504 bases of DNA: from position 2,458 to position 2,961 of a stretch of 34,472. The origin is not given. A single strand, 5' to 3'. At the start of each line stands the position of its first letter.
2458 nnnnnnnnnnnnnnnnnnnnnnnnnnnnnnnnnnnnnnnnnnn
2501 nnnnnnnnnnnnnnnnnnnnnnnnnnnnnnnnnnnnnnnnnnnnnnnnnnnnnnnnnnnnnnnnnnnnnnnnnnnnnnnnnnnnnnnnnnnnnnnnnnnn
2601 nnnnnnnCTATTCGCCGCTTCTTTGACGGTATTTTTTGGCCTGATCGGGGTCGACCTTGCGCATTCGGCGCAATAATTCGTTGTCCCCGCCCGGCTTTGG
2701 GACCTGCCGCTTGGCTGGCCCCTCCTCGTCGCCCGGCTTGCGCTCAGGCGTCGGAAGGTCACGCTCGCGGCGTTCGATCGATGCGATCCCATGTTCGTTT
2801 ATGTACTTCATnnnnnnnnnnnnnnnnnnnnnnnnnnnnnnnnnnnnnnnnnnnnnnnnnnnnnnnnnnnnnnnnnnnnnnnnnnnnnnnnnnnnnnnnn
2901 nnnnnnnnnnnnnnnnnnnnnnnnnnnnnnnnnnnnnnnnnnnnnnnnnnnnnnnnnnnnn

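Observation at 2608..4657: Compact five-part module: UBact-like tag, Sec-type msrA, shared control region, Met-rich exported protein, Cys-type msrA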

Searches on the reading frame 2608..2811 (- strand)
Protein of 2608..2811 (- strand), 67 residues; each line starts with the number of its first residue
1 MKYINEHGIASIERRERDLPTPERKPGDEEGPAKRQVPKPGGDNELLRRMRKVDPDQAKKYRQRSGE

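Call 6: search_protein_families(library=pfam, proteins=[window:2611-2811:-], max_evalue=0.01)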
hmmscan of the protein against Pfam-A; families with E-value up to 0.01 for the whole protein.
seq(67 aa): 1 family
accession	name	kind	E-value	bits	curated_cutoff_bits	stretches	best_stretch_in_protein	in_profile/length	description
PF20513.3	UBact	-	1.8e-18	66.4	27.8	1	24-67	1-43/43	Prokaryotic ubiquitin-like protein UBact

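Call 7: search_protein_families(library=ncbifam, proteins=[window:2611-2811:-], max_evalue=0.01)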
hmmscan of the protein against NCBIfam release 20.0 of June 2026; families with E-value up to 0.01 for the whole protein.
seq(67 aa): 1 family
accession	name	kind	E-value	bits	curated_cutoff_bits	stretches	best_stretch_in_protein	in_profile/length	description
NF033388.0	ubiq_like_UBact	equivalog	1.8e-18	66.5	35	1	14-67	2-54/54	ubiquitin-like protein UBact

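Call 16: find_encoding_contigs(protein=window:2608-2811:-, flank=10000, max_places=10)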
Protein window:2608-2811:- (67 aa): 9 contigs read that carry it; 9 places shown.
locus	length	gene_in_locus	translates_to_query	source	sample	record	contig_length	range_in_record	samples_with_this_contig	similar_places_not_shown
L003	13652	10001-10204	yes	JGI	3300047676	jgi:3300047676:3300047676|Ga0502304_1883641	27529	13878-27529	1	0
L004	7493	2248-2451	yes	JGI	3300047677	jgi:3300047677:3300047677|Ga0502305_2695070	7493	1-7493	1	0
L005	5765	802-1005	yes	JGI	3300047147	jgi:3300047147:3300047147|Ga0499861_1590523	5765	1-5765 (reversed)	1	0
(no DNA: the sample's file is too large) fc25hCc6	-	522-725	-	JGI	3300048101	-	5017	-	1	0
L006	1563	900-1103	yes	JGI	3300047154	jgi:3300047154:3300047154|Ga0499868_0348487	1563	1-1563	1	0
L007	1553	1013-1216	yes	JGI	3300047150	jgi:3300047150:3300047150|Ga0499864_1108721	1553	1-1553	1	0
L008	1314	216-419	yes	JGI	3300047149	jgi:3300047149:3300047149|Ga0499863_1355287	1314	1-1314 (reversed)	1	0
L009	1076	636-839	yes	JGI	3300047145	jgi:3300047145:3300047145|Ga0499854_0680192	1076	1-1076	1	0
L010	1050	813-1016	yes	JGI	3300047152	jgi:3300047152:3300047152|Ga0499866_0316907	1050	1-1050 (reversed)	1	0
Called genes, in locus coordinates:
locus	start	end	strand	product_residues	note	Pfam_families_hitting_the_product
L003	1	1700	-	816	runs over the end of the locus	PF00521:DNA_topoisoIV, PF03989:DNA_gyraseA_C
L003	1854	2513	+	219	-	PF10531:SLBB, PF22461:SLBB_2 (weak)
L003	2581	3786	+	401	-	-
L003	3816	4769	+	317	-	PF02628:COX15-CtaA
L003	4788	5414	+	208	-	-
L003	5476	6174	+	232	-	PF01027:Bax1-I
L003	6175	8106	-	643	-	PF19313:DUF5916 (weak)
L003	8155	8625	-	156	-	PF01625:PMSR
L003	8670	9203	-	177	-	PF07617:DUF1579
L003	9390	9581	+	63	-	-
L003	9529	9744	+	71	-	-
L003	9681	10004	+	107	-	PF01625:PMSR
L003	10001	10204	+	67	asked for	PF20513:UBact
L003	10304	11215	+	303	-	PF07963:N_methyl, PF07596:SBP_bac_10 (faint)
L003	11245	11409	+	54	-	-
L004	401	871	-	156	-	PF01625:PMSR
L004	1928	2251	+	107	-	PF01625:PMSR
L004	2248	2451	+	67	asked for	PF20513:UBact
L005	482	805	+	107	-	PF01625:PMSR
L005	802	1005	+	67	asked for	PF20513:UBact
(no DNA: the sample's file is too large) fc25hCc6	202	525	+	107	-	PF01625:PMSR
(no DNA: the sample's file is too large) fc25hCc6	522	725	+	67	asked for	PF20513:UBact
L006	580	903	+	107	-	PF01625:PMSR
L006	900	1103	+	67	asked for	PF20513:UBact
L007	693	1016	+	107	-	PF01625:PMSR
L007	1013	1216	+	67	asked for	PF20513:UBact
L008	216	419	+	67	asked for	PF20513:UBact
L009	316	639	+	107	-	PF01625:PMSR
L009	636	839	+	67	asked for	PF20513:UBact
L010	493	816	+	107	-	PF01625:PMSR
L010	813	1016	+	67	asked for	PF20513:UBact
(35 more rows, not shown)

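Call 17: find_homologous_proteins(query=window:2611-2811:-, max_evalue=0.001)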
Query seq(67 aa) (67 aa): 186 proteins with E <= 0.001 among 186 candidates; the best 120 are listed.
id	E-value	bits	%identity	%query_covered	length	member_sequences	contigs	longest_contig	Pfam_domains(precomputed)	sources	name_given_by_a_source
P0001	3.1e-36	140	100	100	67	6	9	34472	PF20513.4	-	-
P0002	2.9e-29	118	90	100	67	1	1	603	PF20513.4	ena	-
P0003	5.2e-26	107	83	94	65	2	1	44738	PF20513.4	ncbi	ncbi:MAG: ubiquitin-like protein UBact [Fimbriimonadales bacterium]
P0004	9.8e-24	100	78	93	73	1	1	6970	PF20513.4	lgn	-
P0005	1.0e-23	100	83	88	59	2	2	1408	PF20513.4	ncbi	-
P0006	1.4e-23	100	86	84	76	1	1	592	PF20513.4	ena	-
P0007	2.5e-23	99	89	82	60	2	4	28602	PF20513.4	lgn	-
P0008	1.0e-22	97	81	88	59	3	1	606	PF20513.4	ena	-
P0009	1.7e-22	96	80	88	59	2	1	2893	PF20513.4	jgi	jgi:hypothetical protein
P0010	2.9e-22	96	80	88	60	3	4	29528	PF20513.4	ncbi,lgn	ncbi:MAG: ubiquitin-like protein UBact [Candidatus Caldarchaeum sp.]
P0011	3.2e-22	95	83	88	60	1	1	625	PF20513.4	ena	-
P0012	4.4e-22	95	81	88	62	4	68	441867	PF20513.4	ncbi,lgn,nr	ncbi:MAG: hypothetical protein AKCLJLPJ_00602 [Fimbriimonadales bacterium]|nr:MAG: ubiquitin-like pr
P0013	9.1e-22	94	82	85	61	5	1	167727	PF20513.4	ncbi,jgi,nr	ncbi:MAG: ubiquitin-like protein UBact [Fimbriimonadales bacterium]|nr:ubiquitin-like protein UBact 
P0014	9.5e-22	94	81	87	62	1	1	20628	PF20513.4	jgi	jgi:hypothetical protein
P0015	2.3e-21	93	80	84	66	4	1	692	PF20513.4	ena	-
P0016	5.6e-21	91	78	87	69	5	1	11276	PF20513.4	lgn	-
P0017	6.9e-21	91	78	87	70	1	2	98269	PF20513.4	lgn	-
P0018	1.5e-20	90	82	84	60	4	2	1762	PF20513.4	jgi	jgi:hypothetical protein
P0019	1.8e-20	90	74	97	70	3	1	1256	PF20513.4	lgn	-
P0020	3.8e-20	89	77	84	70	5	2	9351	PF20513.4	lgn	-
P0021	6.4e-20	88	78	82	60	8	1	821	PF20513.4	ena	-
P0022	1.1e-19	87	76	88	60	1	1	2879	PF20513.4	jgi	jgi:hypothetical protein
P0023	1.9e-19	87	75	85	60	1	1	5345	PF20513.4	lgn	-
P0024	2.4e-19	86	70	88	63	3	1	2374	PF20513.4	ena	-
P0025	3.7e-19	86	77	84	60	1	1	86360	PF20513.4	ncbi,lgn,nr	ncbi:MAG: ubiquitin-like protein UBact [Armatimonadota bacterium]|nr:ubiquitin-like protein UBact [A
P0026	6.7e-19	85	75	84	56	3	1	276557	PF20513.4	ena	-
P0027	7.9e-19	85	75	85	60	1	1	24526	PF20513.4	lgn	-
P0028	9.8e-19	84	73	88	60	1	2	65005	PF20513.4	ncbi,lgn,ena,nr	ncbi:MAG: ubiquitin-like protein UBact [Armatimonadetes bacterium]|nr:ubiquitin-like protein UBact [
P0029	5.0e-18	82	71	84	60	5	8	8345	PF20513.4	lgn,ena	-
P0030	6.3e-18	82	72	88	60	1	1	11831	PF20513.4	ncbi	-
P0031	9.5e-18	81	75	84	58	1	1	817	PF20513.4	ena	-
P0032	4.5e-17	79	75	88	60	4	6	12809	PF20513.4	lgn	-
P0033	7.8e-17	78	73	82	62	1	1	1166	PF20513.4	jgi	jgi:hypothetical protein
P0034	4.8e-16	76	67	85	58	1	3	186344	PF20513.4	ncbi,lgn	-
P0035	5.1e-16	76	67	85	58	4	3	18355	PF20513.4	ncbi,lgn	-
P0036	9.0e-15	72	68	79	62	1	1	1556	PF20513.4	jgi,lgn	jgi:hypothetical protein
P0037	9.5e-15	72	68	88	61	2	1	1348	PF20513.4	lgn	-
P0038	1.8e-14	71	79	72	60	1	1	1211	PF20513.4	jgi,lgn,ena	-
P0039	2.5e-14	70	62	88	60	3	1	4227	PF20513.4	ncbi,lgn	ncbi:hypothetical protein BH11ARM1_BH11ARM1_08500 [soil metagenome]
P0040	2.8e-14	70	68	82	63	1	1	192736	PF20513.4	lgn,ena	-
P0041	3.4e-14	70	75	72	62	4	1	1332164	PF20513.4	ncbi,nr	ncbi:MAG: ubiquitin-like protein UBact [Fimbriimonadaceae bacterium]|nr:ubiquitin-like protein UBact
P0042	3.9e-14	70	65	88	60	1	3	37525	PF20513.4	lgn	-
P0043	5.4e-14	69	74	69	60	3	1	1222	PF20513.4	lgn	-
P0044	6.2e-14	69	73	72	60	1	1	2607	PF20513.4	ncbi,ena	-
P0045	6.4e-14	69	73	72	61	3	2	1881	PF20513.4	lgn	-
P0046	8.5e-14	69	73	72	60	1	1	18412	PF20513.4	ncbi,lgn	-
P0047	8.8e-14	69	75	72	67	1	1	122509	PF20513.4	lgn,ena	-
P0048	8.9e-14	69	71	82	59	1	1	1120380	PF20513.4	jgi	-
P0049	1.0e-13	69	73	72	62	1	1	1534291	PF20513.4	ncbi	-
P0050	1.1e-13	68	62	88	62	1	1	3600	PF20513.4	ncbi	ncbi:MAG: ubiquitin-like protein UBact [Fimbriimonadaceae bacterium]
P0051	1.4e-13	68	74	70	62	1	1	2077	PF20513.4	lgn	-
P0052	1.5e-13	68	65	88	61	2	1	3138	PF20513.4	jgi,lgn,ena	-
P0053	1.7e-13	68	72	69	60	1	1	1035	PF20513.4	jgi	-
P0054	1.7e-13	68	72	69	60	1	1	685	PF20513.4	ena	-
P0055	1.8e-13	68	74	69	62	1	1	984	PF20513.4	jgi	jgi:hypothetical protein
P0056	1.9e-13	68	72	69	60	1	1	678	PF20513.4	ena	-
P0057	2.3e-13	67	70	82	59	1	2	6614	PF20513.4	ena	-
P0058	2.6e-13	67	72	69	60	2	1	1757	PF20513.4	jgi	jgi:hypothetical protein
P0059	2.8e-13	67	73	72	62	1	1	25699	PF20513.4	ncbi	-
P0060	3.1e-13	67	58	88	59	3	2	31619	PF20513.4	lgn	-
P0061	3.3e-13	67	75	72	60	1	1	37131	PF20513.4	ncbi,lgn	-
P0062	3.5e-13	67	73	72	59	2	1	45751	PF20513.4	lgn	-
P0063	3.6e-13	67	71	72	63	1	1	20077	PF20513.4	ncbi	-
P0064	4.2e-13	67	73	72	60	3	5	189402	PF20513.4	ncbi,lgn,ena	-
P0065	4.2e-13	67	60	88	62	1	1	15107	PF20513.4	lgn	-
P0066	5.1e-13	66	63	90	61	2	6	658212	PF20513.4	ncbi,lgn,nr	ncbi:MAG: ubiquitin-like protein UBact [Chthonomonas sp.]|nr:ubiquitin-like protein UBact [Chthonomo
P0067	6.6e-13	66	69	81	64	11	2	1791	PF20513.4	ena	-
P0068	7.1e-13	66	77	72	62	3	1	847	PF20513.4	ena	-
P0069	7.3e-13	66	73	72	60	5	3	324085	PF20513.4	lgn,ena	-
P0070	7.5e-13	66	69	72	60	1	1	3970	PF20513.4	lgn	-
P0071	7.8e-13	66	75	72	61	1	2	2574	PF20513.4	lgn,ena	-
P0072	7.8e-13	66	74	69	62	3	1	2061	PF20513.4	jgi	-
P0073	8.2e-13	66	69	72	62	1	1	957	PF20513.4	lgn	-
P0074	8.9e-13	66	71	72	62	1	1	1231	PF20513.4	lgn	-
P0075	9.1e-13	66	73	72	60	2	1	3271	PF20513.4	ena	-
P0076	9.4e-13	65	63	88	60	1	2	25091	PF20513.4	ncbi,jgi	jgi:hypothetical protein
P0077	9.5e-13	65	68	75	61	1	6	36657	PF20513.4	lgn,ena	-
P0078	9.9e-13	65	74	70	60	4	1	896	PF20513.4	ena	-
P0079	1.0e-12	65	70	82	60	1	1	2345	PF20513.4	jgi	jgi:hypothetical protein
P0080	1.1e-12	65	64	85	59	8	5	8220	PF20513.4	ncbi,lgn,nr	ncbi:MAG: ubiquitin-like protein UBact [Armatimonadetes bacterium]|nr:ubiquitin-like protein UBact [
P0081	1.1e-12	65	73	72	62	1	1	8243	PF20513.4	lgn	-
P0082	1.1e-12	65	71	72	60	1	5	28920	PF20513.4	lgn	-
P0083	1.1e-12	65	69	72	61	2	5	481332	PF20513.4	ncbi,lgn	-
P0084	1.3e-12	65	76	69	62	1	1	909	PF20513.4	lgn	-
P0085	1.5e-12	65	71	72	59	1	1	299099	PF20513.4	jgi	jgi:hypothetical protein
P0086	1.5e-12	65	76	69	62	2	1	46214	PF20513.4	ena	-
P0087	1.7e-12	65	73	72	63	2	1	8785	PF20513.4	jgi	jgi:hypothetical protein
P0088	1.8e-12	65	72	69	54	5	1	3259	PF20513.4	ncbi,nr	ncbi:MAG: ubiquitin-like protein UBact [Armatimonadetes bacterium]|nr:ubiquitin-like protein UBact [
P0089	1.9e-12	64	60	88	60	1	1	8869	PF20513.4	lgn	-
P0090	2.0e-12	64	75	72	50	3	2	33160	PF20513.4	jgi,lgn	jgi:hypothetical protein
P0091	2.3e-12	64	66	75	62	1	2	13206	PF20513.4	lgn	-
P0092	2.5e-12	64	71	72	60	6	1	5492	PF20513.4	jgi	jgi:hypothetical protein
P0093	2.6e-12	64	71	72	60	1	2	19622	PF20513.4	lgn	-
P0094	2.6e-12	64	73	72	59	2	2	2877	PF20513.4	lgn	-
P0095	2.6e-12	64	72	70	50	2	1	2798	PF20513.4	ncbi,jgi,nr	ncbi:MAG: ubiquitin-like protein UBact [Armatimonadetes bacterium Cent15-Ar3]|jgi:hypothetical prote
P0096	2.6e-12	64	65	76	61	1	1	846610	PF20513.4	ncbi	-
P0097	2.6e-12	64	70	69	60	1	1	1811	PF20513.4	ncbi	-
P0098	2.8e-12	64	74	69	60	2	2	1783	PF20513.4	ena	-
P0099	2.8e-12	64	64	85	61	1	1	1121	PF20513.4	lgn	-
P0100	2.8e-12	64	70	69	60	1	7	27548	PF20513.4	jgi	jgi:hypothetical protein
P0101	2.9e-12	64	68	70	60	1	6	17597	PF20513.4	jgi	jgi:hypothetical protein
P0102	3.1e-12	64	69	72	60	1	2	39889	PF20513.4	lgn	-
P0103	3.3e-12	64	69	72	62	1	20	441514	PF20513.4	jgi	jgi:hypothetical protein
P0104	3.5e-12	64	71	72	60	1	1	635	PF20513.4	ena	-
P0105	3.6e-12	64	59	94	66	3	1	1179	PF20513.4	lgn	-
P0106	4.1e-12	63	71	73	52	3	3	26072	PF20513.4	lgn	-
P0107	4.2e-12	63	69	72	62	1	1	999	PF20513.4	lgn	-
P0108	4.3e-12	63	71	72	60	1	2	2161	PF20513.4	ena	-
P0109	4.6e-12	63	68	82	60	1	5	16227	PF20513.4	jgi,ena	jgi:hypothetical protein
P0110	4.7e-12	63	72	69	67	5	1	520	PF20513.4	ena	-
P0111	5.0e-12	63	72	69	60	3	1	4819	PF20513.4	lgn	-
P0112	5.8e-12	63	69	72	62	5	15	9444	PF20513.4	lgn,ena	-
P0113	5.8e-12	63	71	72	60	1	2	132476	PF20513.4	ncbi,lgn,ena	-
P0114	6.3e-12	63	62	88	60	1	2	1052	PF20513.4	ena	-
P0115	6.6e-12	63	60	88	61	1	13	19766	PF20513.4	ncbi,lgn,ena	-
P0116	6.6e-12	63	69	72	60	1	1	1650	PF20513.4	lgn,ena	-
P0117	6.9e-12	63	71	72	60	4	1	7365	PF20513.4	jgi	-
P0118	7.0e-12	63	74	69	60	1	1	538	PF20513.4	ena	-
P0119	7.2e-12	63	71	72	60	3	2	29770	PF20513.4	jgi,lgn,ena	jgi:hypothetical protein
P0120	7.2e-12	63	76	69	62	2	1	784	PF20513.4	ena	-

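Call 18: find_encoding_contigs(protein=P0003, flank=8000, max_places=2)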
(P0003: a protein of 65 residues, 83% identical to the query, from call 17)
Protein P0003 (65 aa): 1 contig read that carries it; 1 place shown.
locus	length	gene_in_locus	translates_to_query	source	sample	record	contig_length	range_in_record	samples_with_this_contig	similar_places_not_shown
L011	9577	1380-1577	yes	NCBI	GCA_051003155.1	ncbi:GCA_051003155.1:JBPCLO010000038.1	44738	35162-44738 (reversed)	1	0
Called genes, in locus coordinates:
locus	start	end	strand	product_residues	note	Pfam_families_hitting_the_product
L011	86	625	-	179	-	PF07617:DUF1579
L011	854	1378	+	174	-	-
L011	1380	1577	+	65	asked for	PF20513:UBact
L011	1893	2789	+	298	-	PF07963:N_methyl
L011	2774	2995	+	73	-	-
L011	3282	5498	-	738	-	PF26549:Tricorn_N (faint), PF00930:DPPIV_N, PF00326:Peptidase_S9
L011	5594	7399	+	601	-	PF02574:S-methyl_trans, PF02219:MTHFR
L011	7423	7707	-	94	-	-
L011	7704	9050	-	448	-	PF03841:SelA, PF01053:Cys_Met_Meta_PP (faint)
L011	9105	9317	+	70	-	PF02416:TatA_B_E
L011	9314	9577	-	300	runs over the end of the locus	-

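Call 19: find_encoding_contigs(protein=P0012, flank=8000, max_places=2)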
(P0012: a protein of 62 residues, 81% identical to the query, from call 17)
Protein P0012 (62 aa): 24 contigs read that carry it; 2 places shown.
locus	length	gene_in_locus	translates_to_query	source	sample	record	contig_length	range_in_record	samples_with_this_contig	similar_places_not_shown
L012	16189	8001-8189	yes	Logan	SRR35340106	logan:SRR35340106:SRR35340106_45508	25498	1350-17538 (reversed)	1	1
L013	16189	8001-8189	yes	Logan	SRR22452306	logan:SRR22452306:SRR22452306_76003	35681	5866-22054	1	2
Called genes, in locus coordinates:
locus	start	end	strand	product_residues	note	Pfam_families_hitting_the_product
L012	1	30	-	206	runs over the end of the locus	PF05137:PilN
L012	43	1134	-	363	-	PF11104:PilM_2, PF06723:MreB_Mbl (faint), PF14450:FtsA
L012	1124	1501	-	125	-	PF12728:HTH_17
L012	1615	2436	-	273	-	PF13401:AAA_22, PF07728:AAA_5 (weak)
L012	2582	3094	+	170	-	PF01510:Amidase_2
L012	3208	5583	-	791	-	PF02190:LON_substr_bdg, PF00004:AAA, PF07728:AAA_5 (weak), PF22667:Lon_lid, PF05362:Lon_C, PF13541:ChlI (weak)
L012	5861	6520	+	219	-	-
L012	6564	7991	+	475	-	PF03136:Pup_ligase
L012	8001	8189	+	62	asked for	PF20513:UBact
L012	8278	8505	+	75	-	-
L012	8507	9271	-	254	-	PF02633:Creatininase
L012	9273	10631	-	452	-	PF13191:AAA_16 (faint), PF11638:DnaA_N, PF00308:Bac_DnaA, PF13401:AAA_22 (faint), PF01695:IstB_IS21 (weak), PF08299:Bac_DnaA_C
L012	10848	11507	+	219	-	PF04263:TPK_catalytic, PF04265:TPK_B1_binding (weak)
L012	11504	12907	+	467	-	PF00474:SSF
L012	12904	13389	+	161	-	PF00498:FHA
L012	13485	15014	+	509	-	PF26549:Tricorn_N, PF26550:Tricorn_2nd (weak), PF26549:Tricorn_N, PF26549:Tricorn_N, PF26550:Tricorn_2nd, PF07676:PD40, PF26549:Tricorn_N, PF07676:PD40, +7 more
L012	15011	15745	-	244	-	PF01209:Ubie_methyltran, PF13489:Methyltransf_23, PF03848:TehB, PF13847:Methyltransf_31, PF08241:Methyltransf_11, PF08242:Methyltransf_12, PF13649:Methyltransf_25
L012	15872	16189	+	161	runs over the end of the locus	-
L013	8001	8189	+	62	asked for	PF20513:UBact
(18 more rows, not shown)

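Call 20: find_encoding_contigs(protein=P0041, flank=8000, max_places=2)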
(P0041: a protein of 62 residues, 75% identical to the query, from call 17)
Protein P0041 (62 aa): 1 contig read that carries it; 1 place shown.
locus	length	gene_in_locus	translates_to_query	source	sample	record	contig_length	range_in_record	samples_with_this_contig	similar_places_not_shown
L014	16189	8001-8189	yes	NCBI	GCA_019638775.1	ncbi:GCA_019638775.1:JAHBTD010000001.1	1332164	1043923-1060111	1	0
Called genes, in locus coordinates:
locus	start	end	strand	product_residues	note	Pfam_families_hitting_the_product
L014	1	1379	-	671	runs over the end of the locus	PF00133:tRNA-synt_1, PF01406:tRNA-synt_1e (weak), PF09334:tRNA-synt_1g, PF00133:tRNA-synt_1 (weak), PF19303:Anticodon_3 (weak), PF01588:tRNA_bind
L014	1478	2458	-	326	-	PF00108:Thiolase_N (weak), PF08545:ACP_syn_III, PF08541:ACP_syn_III_C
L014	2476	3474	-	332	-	PF02504:FA_synthesis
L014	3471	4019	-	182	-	PF02620:YceD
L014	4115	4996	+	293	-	PF08668:HDOD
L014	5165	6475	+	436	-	-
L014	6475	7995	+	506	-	PF03136:Pup_ligase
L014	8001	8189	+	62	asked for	PF20513:UBact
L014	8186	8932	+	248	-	PF00227:Proteasome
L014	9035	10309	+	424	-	PF02321:OEP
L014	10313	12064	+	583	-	PF25917:BSH_RND, PF25885:HH_EMRA (faint), PF25954:Beta-barrel_RND_2 (weak), PF26002:Beta-barrel_AprE (weak), PF25967:RND-MFP_C (faint), PF25975:CzcB_C (faint), PF25989:YknX_C (weak)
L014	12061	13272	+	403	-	PF12704:MacB_PCD, PF02687:FtsX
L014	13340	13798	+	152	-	PF05635:23S_rRNA_IVP, PF22296:bAvd (weak)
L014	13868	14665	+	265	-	PF00005:ABC_tran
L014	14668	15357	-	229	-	-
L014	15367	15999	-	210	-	PF01726:LexA_DNA_bind, PF00717:Peptidase_S24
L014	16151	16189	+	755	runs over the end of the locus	-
